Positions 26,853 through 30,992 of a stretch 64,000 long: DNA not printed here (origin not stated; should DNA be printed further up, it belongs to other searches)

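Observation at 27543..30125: Hyper-expanded hook protein: FlgE of 1279 aa with an ~860-aa insertion replacing the D2 tip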

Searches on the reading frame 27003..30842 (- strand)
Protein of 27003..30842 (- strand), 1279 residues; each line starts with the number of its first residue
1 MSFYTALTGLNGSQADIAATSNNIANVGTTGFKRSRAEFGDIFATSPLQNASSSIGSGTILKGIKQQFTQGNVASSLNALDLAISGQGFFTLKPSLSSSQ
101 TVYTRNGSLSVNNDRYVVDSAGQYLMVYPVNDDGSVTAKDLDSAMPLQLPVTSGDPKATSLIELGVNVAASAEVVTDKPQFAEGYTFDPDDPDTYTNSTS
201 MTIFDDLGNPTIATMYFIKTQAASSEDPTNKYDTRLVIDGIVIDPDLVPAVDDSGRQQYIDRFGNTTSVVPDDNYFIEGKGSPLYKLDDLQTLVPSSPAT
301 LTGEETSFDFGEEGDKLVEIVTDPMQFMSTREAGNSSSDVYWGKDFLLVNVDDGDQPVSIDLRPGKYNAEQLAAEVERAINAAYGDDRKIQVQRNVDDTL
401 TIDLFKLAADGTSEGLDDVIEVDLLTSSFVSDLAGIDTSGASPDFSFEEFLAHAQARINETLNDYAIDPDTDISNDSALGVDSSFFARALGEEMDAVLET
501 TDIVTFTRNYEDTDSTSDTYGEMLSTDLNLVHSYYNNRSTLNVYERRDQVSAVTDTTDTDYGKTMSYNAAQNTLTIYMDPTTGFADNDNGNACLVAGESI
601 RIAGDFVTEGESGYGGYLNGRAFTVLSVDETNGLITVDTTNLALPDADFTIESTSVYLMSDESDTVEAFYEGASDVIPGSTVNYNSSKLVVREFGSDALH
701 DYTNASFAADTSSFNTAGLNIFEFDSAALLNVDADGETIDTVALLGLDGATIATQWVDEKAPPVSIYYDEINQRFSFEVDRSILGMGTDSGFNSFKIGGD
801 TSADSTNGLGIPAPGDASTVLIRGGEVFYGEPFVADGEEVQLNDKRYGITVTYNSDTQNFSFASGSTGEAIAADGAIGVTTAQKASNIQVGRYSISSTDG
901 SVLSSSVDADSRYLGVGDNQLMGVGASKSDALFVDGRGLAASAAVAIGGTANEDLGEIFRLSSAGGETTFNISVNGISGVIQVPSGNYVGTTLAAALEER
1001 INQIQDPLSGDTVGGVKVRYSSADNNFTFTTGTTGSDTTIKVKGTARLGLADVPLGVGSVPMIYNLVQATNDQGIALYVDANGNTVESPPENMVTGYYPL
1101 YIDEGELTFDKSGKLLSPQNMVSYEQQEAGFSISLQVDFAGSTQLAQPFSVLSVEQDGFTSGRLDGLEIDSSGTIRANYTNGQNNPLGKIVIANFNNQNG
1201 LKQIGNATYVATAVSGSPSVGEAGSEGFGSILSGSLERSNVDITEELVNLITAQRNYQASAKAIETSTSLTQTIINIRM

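Call 5: search_protein_families(library=pfam, proteins=[window:27003-30842:-], max_evalue=0.01)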
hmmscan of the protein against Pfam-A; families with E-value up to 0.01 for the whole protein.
window:27003-30842:- (1279 aa): 4 families
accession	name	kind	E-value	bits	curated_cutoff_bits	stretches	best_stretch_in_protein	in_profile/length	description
PF07559.19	FlgE_D2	-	7.1e-21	75.6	22.7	2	183-362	10-122/142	Flagellar basal body protein FlaE D2 domain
PF06429.18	Flg_bbr_C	-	3.7e-17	62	23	1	1233-1277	2-46/46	Flagellar basal body rod FlgEFG protein C-terminal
PF22692.1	LlgE_F_G_D1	-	1.9e-09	37.9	27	1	83-126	1-42/64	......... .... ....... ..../F/G D1 domain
PF00460.25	Flg_bb_rod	-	1.3e-06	28.7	20.7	1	3-33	1-31/31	Flagella basal body rod protein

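Call 6: search_protein_families(library=ncbifam, proteins=[window:27003-30842:-], max_evalue=0.01)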
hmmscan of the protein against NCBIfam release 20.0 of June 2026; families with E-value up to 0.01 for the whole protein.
window:27003-30842:- (1279 aa): 27 families (the best 25 are shown)
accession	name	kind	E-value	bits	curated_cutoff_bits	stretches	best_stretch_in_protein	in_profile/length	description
NF004238.1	PRK05682.1-1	equivalog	4.5e-112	375.3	400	2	1-241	1-222/414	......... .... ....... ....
NF004240.1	PRK05682.1-4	equivalog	3e-110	369.6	472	2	1-258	1-247/443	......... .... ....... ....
NF005286.1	PRK06803.1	equivalog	3.4e-87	293.2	467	2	1106-1276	226-400/402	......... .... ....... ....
TIGR03506.1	FlgEFG_subfam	subfamily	4.9e-86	289.6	70.25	2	1-248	1-203/351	flagellar hook-basal body complex protein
NF004241.1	PRK05682.1-5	equivalog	5.2e-72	243.4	469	2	1131-1277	297-444/446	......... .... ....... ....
NF004242.0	PRK05682.2-1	equivalog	8.4e-62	209.3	365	2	4-221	8-205/422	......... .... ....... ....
NF004243.1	PRK05682.2-2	equivalog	4.8e-57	193.9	801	2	1074-1278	221-419/420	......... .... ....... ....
NF009279.0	PRK12637.1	equivalog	1.5e-53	182.1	663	3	1132-1278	328-473/473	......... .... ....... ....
TIGR02488.1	flgG_G_neg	equivalog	1e-52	179.2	252.75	2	3-125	2-134/259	flagellar basal-body rod protein FlgG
TIGR02489.1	flgE_epsilon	equivalog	3.1e-44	151.6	412.85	2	1117-1278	558-718/719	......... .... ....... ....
NF009278.1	PRK12636.1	equivalog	4.4e-42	144.4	350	2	1166-1278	150-262/263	flagellar basal body rod protein FlgG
TIGR02490.1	flgF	equivalog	5.5e-42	143.8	178.5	2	3-141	1-118/218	flagellar basal-body rod protein FlgF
NF009456.0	PRK12816.1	equivalog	1.7e-40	139.4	416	2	1167-1278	151-263/264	flagellar basal body rod protein FlgG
NF040922.1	flgE_Caulobact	equivalog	2.5e-40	139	750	2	6-182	10-190/505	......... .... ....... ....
NF004495.0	PRK05841.1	equivalog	3.8e-29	101.7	857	2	1106-1277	419-601/603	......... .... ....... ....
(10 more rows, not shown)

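Call 7: find_homologous_proteins(query=window:27003-30842:-, max_evalue=0.00001)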
Query window:27003-30842:- (1279 aa): 4167 proteins with E <= 0.00001 among 8000 candidates; the best 120 are listed.
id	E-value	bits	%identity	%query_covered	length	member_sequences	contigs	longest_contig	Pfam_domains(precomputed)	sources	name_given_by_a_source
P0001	0.0e+0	2751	99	100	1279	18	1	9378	PF06429.19,PF00460.26,PF22692.2,PF07559.20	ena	-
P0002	0.0e+0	1843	67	55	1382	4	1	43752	PF06429.19,PF00460.26,PF22692.2,PF07559.20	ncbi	-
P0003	0.0e+0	1817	68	100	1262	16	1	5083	PF06429.19,PF00460.26,PF22692.2,PF07559.20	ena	-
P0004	0.0e+0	1806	68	100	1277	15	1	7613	PF06429.19,PF00460.26,PF22692.2,PF07559.20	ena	-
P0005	0.0e+0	1805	67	99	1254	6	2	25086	PF06429.19,PF00460.26,PF22692.2,PF07559.20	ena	-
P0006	0.0e+0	1804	68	100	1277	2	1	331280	PF06429.19,PF00460.26,PF22692.2,PF07559.20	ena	-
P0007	0.0e+0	1796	66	55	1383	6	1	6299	PF06429.19,PF00460.26,PF22692.2,PF07559.20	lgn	-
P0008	0.0e+0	1794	67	100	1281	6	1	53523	PF06429.19,PF00460.26,PF22692.2,PF07559.20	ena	-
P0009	0.0e+0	1787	67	55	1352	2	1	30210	PF06429.19,PF00460.26,PF22692.2,PF07559.20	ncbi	-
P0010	0.0e+0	1786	67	100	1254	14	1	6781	PF06429.19,PF00460.26,PF22692.2,PF07559.20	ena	-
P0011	0.0e+0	1786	65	55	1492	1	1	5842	PF06429.19,PF00460.26,PF22692.2,PF07559.20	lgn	-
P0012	0.0e+0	1783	67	100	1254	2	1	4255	PF06429.19,PF00460.26,PF22692.2,PF07559.20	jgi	jgi:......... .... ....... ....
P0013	0.0e+0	1778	67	100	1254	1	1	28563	PF06429.19,PF00460.26,PF22692.2,PF07559.20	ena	-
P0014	0.0e+0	1777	67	100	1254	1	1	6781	PF06429.19,PF00460.26,PF22692.2,PF07559.20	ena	-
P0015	0.0e+0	1775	67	55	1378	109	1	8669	PF06429.19,PF00460.26,PF22692.2,PF07559.20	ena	-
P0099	0.0e+0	1745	62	58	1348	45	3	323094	PF06429.19,PF00460.26,PF22692.2,PF07559.20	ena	-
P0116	0.0e+0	1735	65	99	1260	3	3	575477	PF06429.19,PF00460.26,PF22692.2,PF07559.20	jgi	jgi:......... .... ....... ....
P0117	0.0e+0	1735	66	99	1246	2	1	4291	PF06429.19,PF00460.26,PF22692.2,PF07559.20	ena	-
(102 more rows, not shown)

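Call 11: search_solved_structures(query=window:27003-30842:-, max_evalue=0.001, show_alignments=2)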
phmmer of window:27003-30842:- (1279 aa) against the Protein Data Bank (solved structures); distinct sequences matched with E-value up to 0.001: 18.
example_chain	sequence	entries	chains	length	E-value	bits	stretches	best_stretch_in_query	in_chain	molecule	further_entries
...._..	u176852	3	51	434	3.5e-69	237.1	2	4-222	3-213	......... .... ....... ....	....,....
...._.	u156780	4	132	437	2.3e-67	231.1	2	4-224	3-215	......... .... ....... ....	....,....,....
6jzt_A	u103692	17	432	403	1.1e-48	169.2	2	1137-1278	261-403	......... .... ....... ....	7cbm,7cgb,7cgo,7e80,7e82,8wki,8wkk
3a69_A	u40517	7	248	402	4.8e-48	167.1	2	1137-1278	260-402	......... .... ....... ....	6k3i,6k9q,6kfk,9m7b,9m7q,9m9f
5jxl_A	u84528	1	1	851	1.3e-31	112.8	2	1081-1278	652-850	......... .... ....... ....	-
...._A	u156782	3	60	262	8.9e-31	109.9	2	1171-1268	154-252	Flagellar basal-body rod protein FlgG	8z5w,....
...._Ba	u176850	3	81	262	4.4e-30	107.6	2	1170-1267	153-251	Flagellar basal-body rod protein FlgG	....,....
5wrh_A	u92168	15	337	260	1.5e-27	99.2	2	2-123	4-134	Flagellar basal-body rod protein FlgG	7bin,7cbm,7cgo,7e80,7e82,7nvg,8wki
6jzr_A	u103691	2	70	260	1.7e-27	99.1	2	2-123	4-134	Flagellar basal-body rod protein FlgG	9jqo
1wlg_A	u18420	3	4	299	2.7e-24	88.5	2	1137-1244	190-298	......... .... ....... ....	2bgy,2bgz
9wwj_L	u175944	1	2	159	8.4e-18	67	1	1157-1239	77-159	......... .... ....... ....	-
6ndx_B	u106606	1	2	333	2.9e-15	58.5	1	1143-1239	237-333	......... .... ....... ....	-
5npy_A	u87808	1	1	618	6.4e-15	57.4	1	1117-1276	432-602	Flagellar basal body protein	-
5az4_A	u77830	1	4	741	9.1e-13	50.3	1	1081-1244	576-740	Flagellar hook subunit protein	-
6jf2_A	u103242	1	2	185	2.1e-10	42.4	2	54-123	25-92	Flagellar basal-body rod protein FlgG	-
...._Ca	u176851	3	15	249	6.1e-08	34.3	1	4-122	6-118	Flagellar basal-body rod protein FlgF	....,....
8z5s_m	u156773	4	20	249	3.3e-07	31.9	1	3-125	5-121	Flagellar basal-body rod protein FlgF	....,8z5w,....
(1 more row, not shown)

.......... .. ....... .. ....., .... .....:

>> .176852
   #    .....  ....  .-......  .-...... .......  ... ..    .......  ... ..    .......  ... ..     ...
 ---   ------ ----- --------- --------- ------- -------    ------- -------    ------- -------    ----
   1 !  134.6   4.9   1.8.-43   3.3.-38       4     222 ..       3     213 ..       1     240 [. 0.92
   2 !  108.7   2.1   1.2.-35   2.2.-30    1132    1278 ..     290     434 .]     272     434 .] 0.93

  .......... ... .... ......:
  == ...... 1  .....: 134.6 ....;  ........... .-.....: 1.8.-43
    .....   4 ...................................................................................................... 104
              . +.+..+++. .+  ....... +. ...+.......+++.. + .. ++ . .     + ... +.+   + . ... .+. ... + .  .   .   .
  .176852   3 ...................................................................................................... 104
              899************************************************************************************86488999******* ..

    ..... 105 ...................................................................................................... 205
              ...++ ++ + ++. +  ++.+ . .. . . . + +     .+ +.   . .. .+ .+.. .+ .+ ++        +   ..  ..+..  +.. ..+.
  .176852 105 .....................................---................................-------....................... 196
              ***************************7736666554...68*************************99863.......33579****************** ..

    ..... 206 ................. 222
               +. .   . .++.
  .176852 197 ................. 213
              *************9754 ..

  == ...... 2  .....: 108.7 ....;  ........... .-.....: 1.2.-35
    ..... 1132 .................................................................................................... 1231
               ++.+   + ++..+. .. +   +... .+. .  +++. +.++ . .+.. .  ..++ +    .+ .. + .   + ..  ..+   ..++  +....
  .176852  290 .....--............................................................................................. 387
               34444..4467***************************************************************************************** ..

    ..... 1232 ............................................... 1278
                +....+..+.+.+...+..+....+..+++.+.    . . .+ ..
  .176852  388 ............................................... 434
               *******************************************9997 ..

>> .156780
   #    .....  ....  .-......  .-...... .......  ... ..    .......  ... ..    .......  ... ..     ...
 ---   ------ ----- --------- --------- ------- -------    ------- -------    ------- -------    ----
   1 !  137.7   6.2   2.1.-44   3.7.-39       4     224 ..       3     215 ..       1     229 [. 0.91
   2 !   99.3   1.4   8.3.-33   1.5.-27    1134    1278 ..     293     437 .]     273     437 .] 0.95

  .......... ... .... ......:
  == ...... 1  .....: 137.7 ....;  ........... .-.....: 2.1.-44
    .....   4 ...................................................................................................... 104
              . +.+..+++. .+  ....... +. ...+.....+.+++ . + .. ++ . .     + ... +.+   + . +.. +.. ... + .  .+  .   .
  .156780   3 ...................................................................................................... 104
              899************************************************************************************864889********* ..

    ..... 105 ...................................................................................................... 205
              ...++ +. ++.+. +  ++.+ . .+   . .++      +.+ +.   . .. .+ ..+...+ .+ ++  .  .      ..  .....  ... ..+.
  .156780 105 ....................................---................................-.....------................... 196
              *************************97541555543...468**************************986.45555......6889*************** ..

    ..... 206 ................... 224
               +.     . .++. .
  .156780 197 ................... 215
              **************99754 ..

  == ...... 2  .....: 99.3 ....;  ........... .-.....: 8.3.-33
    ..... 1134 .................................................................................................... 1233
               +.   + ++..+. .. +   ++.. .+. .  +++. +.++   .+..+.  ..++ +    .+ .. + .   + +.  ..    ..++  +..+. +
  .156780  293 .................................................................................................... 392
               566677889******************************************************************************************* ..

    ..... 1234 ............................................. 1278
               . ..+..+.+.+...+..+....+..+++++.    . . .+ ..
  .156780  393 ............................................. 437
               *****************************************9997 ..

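Call 54: search_protein_families(library=pfam, proteins=[P0002], max_evalue=0.1)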
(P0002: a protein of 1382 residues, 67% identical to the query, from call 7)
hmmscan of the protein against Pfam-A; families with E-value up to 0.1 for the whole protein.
P0002 (1382 aa): 5 families
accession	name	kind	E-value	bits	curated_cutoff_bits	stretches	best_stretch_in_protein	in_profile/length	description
PF06429.18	Flg_bbr_C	-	5.8e-16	58.2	23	1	1336-1380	2-46/46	Flagellar basal body rod FlgEFG protein C-terminal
PF07559.19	FlgE_D2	-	5.1e-15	56.6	22.7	2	186-269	11-65/142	Flagellar basal body protein FlaE D2 domain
PF22692.1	LlgE_F_G_D1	-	1.4e-09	38.4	27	1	83-146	1-44/64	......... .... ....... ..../F/G D1 domain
PF00460.25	Flg_bb_rod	-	6.7e-06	26.4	20.7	1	3-33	1-31/31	Flagella basal body rod protein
PF00624.23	Flocculin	-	0.011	16.4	21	1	195-220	14-40/41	Flocculin repeat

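Call 62: list_cluster_members(proteins=[window:27003-30842:-, window:47292-48260:-, window:10402-12546:+, window:18867-23117:-])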
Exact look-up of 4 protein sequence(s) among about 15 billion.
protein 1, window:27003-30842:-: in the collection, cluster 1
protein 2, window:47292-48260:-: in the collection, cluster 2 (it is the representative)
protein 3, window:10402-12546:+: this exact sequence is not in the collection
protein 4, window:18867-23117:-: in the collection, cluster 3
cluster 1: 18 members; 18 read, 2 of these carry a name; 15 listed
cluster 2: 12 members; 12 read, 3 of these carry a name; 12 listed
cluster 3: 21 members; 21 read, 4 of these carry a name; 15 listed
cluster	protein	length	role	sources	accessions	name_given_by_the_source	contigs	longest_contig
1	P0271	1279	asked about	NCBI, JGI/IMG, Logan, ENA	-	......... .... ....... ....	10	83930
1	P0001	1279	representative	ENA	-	-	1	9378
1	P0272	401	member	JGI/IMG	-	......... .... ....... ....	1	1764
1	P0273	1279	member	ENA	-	-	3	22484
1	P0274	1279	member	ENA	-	-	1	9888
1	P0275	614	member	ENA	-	-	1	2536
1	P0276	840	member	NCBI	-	-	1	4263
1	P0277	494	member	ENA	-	-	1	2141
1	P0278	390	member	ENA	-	-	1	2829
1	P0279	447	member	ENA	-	-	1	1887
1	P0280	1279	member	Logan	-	-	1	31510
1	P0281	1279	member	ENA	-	-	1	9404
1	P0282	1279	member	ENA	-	-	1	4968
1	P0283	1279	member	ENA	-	-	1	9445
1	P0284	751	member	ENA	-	-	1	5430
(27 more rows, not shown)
